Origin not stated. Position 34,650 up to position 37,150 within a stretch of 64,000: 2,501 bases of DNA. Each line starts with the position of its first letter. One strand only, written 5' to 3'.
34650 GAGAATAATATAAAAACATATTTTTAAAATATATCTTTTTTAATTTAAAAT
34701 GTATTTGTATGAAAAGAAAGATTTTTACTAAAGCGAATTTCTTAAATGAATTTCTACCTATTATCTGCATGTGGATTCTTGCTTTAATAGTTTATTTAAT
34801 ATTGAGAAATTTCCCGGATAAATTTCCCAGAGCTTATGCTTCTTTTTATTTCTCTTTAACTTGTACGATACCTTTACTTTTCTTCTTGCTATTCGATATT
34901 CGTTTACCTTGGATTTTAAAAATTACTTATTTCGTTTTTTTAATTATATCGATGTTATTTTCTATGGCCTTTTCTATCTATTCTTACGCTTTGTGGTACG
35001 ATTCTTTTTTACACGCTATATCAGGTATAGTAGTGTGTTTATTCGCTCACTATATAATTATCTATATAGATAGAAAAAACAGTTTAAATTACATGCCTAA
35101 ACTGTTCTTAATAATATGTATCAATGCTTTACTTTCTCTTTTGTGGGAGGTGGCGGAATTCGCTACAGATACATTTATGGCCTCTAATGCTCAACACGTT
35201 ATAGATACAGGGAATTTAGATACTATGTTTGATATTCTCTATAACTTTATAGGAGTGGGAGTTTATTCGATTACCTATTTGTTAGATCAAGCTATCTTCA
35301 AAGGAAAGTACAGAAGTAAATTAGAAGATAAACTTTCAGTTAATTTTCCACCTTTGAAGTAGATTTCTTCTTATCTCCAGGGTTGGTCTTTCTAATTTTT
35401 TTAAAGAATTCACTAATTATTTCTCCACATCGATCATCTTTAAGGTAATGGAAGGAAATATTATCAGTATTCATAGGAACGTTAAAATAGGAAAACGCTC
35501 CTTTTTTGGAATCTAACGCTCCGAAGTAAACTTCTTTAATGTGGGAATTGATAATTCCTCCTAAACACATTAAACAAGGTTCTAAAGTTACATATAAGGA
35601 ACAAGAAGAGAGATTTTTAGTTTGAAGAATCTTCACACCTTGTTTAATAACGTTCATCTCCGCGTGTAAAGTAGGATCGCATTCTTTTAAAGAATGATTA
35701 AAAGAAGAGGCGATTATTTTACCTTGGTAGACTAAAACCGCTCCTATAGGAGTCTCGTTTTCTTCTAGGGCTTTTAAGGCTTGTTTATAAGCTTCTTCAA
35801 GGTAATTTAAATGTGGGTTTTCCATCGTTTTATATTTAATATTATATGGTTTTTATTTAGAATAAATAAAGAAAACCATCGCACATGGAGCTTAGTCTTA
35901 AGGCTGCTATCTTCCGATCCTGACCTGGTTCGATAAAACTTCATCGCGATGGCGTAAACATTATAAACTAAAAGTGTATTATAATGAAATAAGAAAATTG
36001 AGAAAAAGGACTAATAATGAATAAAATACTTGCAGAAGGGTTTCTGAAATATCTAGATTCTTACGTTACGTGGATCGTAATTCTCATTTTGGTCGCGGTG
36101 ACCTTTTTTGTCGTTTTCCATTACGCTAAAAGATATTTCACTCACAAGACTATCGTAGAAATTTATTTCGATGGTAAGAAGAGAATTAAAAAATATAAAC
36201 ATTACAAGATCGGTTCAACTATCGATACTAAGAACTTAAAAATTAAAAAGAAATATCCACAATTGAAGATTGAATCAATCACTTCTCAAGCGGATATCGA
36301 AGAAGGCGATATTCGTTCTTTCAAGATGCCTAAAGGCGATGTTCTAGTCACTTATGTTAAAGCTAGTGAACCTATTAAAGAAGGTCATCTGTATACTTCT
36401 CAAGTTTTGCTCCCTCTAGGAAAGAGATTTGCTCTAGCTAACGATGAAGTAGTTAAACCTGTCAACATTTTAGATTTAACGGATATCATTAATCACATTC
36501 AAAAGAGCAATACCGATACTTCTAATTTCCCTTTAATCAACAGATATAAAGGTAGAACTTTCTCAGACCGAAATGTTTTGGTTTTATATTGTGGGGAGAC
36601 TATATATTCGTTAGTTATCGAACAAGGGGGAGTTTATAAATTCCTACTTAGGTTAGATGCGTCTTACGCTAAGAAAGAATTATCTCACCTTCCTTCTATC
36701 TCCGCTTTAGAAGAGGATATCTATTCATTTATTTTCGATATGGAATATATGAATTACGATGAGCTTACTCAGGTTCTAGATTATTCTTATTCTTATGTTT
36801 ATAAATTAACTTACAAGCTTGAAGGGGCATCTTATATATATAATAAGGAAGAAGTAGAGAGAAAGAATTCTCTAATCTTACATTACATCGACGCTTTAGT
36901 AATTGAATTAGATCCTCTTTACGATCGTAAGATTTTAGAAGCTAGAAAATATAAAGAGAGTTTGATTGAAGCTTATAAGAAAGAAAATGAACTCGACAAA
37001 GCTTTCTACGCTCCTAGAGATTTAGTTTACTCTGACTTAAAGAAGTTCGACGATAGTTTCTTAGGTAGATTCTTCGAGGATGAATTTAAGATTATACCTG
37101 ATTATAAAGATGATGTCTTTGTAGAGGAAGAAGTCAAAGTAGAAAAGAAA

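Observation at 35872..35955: Unannotated SRP RNA gene (ffs) upstream of tadA on the minus strand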

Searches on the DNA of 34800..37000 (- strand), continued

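Call 36: search_with_rna_model(model_id=R1, sources=[window, L010, L028, L048, L049, L050, L051, L052, L053, L054, L055, L056, L057, L058, L059, L060, L061, L062, L063, L064, L065, L066, L067, L068, L069, L070, L071, L072, L073, L074, L075, L076, L077, L078, L079, L080, L081, L082, L083, L084, L085, L086, L087, L088, L089, L090, L091, L092, L093, L094, L095, L096, L097, L098, L099, L100, L101, L102, L103, L104, L105, L106, L107, L108, L109, L110, L111, L112, L113, L114, L115, L116, L117, L118, L119, L120, L121, L122, L123, L124, L125, L126, L127, L128], max_evalue=0.01, make_alignment=true)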
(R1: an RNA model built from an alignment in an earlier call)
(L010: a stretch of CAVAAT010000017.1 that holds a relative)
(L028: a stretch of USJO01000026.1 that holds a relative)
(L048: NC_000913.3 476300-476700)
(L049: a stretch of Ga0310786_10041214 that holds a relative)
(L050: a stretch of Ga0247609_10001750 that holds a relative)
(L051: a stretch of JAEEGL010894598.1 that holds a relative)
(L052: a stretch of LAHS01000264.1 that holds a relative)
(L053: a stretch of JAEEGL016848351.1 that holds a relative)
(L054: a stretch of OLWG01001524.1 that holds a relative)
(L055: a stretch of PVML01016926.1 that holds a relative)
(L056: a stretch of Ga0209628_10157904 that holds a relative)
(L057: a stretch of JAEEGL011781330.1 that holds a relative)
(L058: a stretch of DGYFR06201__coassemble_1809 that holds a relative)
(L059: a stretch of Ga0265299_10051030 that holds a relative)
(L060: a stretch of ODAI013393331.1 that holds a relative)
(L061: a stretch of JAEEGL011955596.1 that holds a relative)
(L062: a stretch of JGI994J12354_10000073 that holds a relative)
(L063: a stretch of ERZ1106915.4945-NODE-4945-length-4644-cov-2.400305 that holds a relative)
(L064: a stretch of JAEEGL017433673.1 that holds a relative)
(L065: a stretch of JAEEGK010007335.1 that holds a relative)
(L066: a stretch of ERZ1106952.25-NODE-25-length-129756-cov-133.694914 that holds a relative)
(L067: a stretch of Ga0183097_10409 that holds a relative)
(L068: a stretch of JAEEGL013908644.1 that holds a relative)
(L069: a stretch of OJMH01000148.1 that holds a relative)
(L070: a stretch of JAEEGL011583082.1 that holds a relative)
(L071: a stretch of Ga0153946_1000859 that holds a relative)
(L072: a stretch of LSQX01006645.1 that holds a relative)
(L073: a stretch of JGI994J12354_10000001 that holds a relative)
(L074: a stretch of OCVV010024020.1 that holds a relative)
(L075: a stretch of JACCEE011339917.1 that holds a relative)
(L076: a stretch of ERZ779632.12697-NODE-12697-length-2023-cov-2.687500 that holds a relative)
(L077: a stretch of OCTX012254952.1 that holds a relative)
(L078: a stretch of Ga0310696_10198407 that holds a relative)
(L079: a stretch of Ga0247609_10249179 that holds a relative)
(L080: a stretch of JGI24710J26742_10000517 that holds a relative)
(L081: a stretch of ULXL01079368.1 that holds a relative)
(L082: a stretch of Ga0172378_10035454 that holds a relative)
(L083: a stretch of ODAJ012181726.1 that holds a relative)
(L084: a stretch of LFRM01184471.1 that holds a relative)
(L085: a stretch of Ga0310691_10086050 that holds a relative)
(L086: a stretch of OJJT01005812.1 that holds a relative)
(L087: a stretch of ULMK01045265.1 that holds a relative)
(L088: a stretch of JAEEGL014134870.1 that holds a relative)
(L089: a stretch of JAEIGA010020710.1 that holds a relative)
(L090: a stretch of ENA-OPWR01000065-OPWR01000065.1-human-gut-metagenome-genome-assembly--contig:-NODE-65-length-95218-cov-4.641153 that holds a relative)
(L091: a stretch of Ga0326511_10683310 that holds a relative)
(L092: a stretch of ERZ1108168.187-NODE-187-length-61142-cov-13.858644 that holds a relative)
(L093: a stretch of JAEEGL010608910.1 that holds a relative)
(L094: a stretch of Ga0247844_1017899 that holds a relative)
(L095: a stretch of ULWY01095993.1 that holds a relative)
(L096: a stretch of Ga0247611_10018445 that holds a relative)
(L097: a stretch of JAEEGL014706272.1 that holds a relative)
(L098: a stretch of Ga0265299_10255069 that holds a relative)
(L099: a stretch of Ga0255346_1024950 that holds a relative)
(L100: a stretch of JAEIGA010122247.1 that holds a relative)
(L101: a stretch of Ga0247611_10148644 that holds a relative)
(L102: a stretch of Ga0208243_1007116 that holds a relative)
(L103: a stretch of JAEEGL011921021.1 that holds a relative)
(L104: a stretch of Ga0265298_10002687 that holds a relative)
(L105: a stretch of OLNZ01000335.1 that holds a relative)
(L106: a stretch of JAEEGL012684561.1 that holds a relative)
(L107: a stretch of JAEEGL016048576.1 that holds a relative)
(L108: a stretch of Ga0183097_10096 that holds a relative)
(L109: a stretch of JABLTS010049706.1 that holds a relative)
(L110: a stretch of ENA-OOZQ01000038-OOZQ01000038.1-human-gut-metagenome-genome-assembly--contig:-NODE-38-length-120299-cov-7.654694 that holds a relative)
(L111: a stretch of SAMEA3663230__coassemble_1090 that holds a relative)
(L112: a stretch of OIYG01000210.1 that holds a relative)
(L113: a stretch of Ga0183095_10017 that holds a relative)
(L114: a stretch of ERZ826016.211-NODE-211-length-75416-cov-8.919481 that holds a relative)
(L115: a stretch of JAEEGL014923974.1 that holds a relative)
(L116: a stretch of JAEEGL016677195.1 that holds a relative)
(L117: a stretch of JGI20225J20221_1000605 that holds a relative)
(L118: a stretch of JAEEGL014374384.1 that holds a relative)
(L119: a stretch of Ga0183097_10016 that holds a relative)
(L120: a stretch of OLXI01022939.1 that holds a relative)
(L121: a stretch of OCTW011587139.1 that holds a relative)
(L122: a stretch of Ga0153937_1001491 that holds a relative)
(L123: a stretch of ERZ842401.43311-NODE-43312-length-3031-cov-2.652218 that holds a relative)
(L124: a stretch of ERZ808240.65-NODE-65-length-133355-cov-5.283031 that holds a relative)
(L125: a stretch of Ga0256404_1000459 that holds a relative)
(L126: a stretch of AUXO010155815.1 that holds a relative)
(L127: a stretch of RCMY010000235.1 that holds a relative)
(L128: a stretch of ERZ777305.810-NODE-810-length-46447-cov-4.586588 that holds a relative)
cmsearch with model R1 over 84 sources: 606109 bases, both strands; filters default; matches with E-value up to 0.01: 84.
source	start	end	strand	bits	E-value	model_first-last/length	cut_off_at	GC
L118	1327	1404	+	83.5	6.7e-16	1-79/79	no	0.44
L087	10928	11005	+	82.8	1e-15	1-79/79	no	0.38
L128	2061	2138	-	82.6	1.1e-15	1-79/79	no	0.37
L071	1206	1283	-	82.2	1.3e-15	1-79/79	no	0.41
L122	3008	3085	-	82.2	1.3e-15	1-79/79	no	0.41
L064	1891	1968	+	81.5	2e-15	1-79/79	no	0.42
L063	3036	3113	-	81.4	2.1e-15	1-79/79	no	0.44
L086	1783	1860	+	81.4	2.1e-15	1-79/79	no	0.45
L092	780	857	+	81.4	2.1e-15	1-79/79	no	0.45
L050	9259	9336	-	80.9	2.8e-15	1-79/79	no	0.44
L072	3077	3154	-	80.4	3.5e-15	1-79/79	no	0.42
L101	654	731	-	79.7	5.3e-15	1-79/79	no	0.44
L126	588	666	-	79.4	6.3e-15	1-79/79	no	0.42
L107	835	912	-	79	7.8e-15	1-79/79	no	0.41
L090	4641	4718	-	78.6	9.5e-15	1-79/79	no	0.42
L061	13355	13432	+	77.6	1.6e-14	1-79/79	no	0.38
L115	661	740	+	77.3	2e-14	1-79/79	no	0.4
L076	1560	1638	+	76.6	2.8e-14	1-79/79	no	0.34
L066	3324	3402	-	76.5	3.1e-14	1-79/79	no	0.43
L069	8130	8208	-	76.5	3.1e-14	1-79/79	no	0.43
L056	2138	2215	-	76.4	3.2e-14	1-79/79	no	0.38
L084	6076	6155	-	76.3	3.4e-14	1-79/79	no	0.41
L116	5292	5371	-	75.9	4.1e-14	1-79/79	no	0.43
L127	5911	5990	+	75.7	4.5e-14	1-79/79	no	0.4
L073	948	1025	-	75.6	4.9e-14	1-79/79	no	0.41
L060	7826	7904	-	75.3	5.8e-14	1-79/79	no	0.38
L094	4336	4414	+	75.3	5.9e-14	1-79/79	no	0.53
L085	1549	1626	-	75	6.9e-14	1-79/79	no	0.44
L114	836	914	+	74.2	1.1e-13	1-79/79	no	0.33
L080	13369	13448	-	73.8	1.3e-13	1-79/79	no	0.43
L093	1166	1244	+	73.3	1.7e-13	1-79/79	no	0.41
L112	8083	8160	+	73.3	1.7e-13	1-79/79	no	0.33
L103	964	1044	-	73.3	1.7e-13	1-79/79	no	0.38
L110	4402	4482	-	73.1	1.9e-13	1-79/79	no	0.41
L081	873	950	+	72.5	2.6e-13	1-79/79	no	0.45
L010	9897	9976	+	72.3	2.9e-13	1-79/79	no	0.4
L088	528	608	+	71.8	3.9e-13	1-79/79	no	0.38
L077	3428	3506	+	71.5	4.5e-13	1-79/79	no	0.48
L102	2252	2330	-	71.3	5.2e-13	1-79/79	no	0.51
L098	518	596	-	70.7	7.2e-13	1-79/79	no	0.44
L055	571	650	+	70.3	8.7e-13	1-79/79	no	0.47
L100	1586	1663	+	69.9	1.1e-12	1-79/79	no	0.49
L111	5783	5862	+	69.7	1.2e-12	1-79/79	no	0.39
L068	538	615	-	69.5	1.3e-12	1-79/79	no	0.47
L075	266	344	+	68.7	2.1e-12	1-79/79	no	0.54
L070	986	1067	-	68.7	2.1e-12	1-79/79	no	0.4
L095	3593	3670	+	68.4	2.4e-12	1-79/79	no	0.4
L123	884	961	+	68.3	2.6e-12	1-79/79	no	0.49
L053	1023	1103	-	67.6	3.7e-12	1-79/79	no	0.41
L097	5950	6028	-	66.5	6.7e-12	1-79/79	no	0.52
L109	508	586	+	66.3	7.7e-12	1-79/79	no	0.54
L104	5099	5178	-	65.9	9.6e-12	1-79/79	no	0.45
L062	2840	2919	-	65.2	1.4e-11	1-79/79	no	0.41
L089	9732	9811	-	65.2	1.4e-11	1-79/79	no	0.45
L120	319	396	+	65.2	1.4e-11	1-79/79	no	0.51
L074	166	245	+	64.8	1.7e-11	1-79/79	no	0.41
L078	890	969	-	64.1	2.5e-11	1-79/79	no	0.47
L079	524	602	+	64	2.7e-11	1-79/79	no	0.51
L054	4307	4385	-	63.5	3.5e-11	1-79/79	no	0.54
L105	6051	6129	+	63.5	3.5e-11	1-79/79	no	0.54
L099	3578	3658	-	63.3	4e-11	1-79/79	no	0.46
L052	7860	7939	-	63.3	4e-11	1-79/79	no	0.54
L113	8275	8354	-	61.9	8.5e-11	1-79/79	no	0.51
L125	3922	4001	+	61.2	1.2e-10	1-79/79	no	0.5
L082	1452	1531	-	60.7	1.6e-10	1-79/79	no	0.54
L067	3823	3902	-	60.5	1.8e-10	1-79/79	no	0.57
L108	1833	1911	-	60.5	1.8e-10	1-79/79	no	0.54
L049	2323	2402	-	58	7.1e-10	1-79/79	no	0.47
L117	7861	7940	+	57.7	8.1e-10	1-79/79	no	0.54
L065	4817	4896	-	57.7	8.2e-10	1-79/79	no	0.5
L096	6785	6864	-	57.1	1.1e-09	1-79/79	no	0.57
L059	930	1009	-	57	1.2e-09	1-79/79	no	0.52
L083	548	627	-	57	1.2e-09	1-79/79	no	0.49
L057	5092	5178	-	56.7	1.4e-09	1-79/79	no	0.37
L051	1036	1115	-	56.7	1.4e-09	1-79/79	no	0.57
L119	12270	12349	+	54.7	4.3e-09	1-79/79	no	0.54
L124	2309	2388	+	54.5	4.8e-09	1-79/79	no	0.57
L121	11161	11240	-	53.8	7e-09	1-79/79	no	0.59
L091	788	867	-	52.6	1.3e-08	1-79/79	no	0.6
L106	3630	3719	-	50.2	4.8e-08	1-79/79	no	0.36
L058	9758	9837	+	49.8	6e-08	1-79/79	no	0.61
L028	11278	11344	+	48.4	1.3e-07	1-68/79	3'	0.37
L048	167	244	+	39.4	1.8e-05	1-79/79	no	0.6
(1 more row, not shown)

Alignment A3: 84 matches aligned to the model, 103 columns, each read 5' to 3' on its own strand. Consensus structure (alignment columns), stored with it:
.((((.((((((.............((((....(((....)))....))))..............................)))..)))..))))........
